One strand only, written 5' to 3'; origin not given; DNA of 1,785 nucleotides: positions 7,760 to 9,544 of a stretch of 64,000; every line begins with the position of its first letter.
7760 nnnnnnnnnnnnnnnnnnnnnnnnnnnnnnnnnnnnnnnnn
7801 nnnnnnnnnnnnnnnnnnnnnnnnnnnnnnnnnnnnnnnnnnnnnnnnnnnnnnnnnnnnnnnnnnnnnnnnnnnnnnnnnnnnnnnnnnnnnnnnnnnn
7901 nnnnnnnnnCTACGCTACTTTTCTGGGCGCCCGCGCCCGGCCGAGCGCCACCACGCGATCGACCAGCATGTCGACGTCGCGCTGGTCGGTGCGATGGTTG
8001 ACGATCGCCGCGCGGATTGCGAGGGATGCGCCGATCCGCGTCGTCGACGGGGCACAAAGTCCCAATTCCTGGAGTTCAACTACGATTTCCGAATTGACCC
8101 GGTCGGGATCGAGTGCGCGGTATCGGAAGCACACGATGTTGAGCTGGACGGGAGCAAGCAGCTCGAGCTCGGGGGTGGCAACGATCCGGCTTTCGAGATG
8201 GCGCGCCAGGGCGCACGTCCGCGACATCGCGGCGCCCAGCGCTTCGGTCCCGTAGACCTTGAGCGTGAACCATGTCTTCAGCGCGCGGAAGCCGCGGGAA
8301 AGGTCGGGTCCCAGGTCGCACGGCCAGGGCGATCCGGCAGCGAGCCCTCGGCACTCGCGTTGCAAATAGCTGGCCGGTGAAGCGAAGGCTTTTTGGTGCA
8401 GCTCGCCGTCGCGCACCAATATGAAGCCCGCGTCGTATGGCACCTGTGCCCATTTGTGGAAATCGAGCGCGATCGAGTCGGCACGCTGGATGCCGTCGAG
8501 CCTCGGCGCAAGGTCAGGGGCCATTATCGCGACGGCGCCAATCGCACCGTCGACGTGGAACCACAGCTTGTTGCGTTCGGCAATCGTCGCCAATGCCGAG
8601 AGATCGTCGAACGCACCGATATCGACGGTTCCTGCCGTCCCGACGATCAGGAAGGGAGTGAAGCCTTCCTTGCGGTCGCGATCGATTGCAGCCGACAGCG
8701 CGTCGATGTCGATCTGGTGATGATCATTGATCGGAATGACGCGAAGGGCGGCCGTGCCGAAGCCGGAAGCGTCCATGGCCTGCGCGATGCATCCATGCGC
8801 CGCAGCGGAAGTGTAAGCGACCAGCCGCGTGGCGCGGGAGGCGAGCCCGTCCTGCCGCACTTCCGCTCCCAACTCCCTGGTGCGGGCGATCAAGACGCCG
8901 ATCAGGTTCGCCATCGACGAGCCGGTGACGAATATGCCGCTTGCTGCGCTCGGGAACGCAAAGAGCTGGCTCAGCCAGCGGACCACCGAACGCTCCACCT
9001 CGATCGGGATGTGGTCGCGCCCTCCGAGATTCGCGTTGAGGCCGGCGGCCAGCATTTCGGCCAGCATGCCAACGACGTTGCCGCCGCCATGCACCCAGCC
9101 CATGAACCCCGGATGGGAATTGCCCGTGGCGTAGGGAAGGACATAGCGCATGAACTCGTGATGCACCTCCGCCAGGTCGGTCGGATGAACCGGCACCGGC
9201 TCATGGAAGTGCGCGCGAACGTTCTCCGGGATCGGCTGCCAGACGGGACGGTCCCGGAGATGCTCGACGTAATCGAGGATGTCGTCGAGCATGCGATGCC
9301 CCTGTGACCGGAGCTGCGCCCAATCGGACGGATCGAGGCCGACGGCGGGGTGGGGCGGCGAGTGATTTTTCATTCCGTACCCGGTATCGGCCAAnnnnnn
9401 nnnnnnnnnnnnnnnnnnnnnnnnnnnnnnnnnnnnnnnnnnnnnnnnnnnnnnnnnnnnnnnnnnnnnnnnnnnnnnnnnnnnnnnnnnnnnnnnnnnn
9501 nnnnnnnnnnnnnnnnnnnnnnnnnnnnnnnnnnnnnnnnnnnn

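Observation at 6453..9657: Conserved ~70-nt hairpin-containing element present twice in direct orientation, bracketing the decarboxylase/ATP-grasp pair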

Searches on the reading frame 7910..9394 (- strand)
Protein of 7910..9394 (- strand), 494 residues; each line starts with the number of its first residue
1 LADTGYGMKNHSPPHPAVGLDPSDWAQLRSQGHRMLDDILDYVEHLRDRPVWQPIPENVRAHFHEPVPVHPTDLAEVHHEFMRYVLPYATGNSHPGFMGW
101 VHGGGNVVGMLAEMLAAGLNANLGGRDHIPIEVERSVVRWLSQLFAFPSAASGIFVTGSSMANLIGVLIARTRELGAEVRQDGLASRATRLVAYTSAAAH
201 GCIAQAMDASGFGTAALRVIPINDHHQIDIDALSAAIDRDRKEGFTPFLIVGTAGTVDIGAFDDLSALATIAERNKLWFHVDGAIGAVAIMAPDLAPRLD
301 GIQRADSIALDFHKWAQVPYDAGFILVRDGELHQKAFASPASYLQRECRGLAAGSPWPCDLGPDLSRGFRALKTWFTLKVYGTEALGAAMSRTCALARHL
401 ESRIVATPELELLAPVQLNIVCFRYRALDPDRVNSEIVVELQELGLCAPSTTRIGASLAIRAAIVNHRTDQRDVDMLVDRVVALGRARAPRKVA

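Call 9: search_protein_families(library=pfam, proteins=[window:7910-9394:-], max_evalue=0.01)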
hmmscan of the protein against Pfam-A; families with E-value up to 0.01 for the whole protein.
window:7910-9394:- (494 aa): 3 families
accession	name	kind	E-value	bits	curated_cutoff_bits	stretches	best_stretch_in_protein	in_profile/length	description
PF00282.25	Pyridoxal_deC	-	7.8e-69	232.6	27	1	56-426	1-375/375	Pyridoxal-dependent decarboxylase conserved domain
PF00266.25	Aminotran_5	-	6e-06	25.9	21.5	1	189-288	88-181/371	Aminotransferase class-V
PF01212.27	Beta_elim_lyase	-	0.00019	21.3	27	1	135-327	32-211/288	Beta-eliminating lyase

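Call 67: search_protein_families(library=ncbifam, proteins=[window:7910-9394:-], max_evalue=0.001)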
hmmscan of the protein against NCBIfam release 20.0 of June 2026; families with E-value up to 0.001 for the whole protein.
window:7910-9394:- (494 aa): 6 families
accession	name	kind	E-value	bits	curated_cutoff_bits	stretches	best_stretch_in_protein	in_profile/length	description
NF052646.1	DABADecarRhbB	equivalog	4.1e-49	167.5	900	1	71-482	74-479/491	L-2,4-diaminobutyrate decarboxylase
TIGR03799.1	NOD_PanD_pyr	equivalog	2.3e-34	118.7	606.1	1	149-426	158-438/522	pyridoxal-dependent aspartate 1-decarboxylase PanP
TIGR03812.1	tyr_de_CO2_Arch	equivalog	1.1e-23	83.8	299.4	1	131-472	58-364/375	tyrosine decarboxylase MfnA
NF002748.0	PRK02769.1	equivalog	2.2e-11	43.1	305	1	132-332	65-251/382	histidine decarboxylase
TIGR01788.1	Glu-decarb-GAD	equivalog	3.8e-08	32.5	380.4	1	119-449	65-389/431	glutamate decarboxylase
TIGR03811.1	tyr_de_CO2_Ent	equivalog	9.5e-08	30.9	905.3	0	200-288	232-325/608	tyrosine decarboxylase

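Call 83: search_protein_families(library=padloc, proteins=[window:7910-9394:-], max_evalue=0.01)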
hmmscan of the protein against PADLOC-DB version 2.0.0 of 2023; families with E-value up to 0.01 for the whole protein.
window:7910-9394:- (494 aa): 2 families
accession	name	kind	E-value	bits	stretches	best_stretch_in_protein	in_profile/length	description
PDLC02759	SspA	-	0.0023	15.3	1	195-284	91-174/374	SspA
PDLC02657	DndA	-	0.0037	14.6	1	200-286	98-180/372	DndA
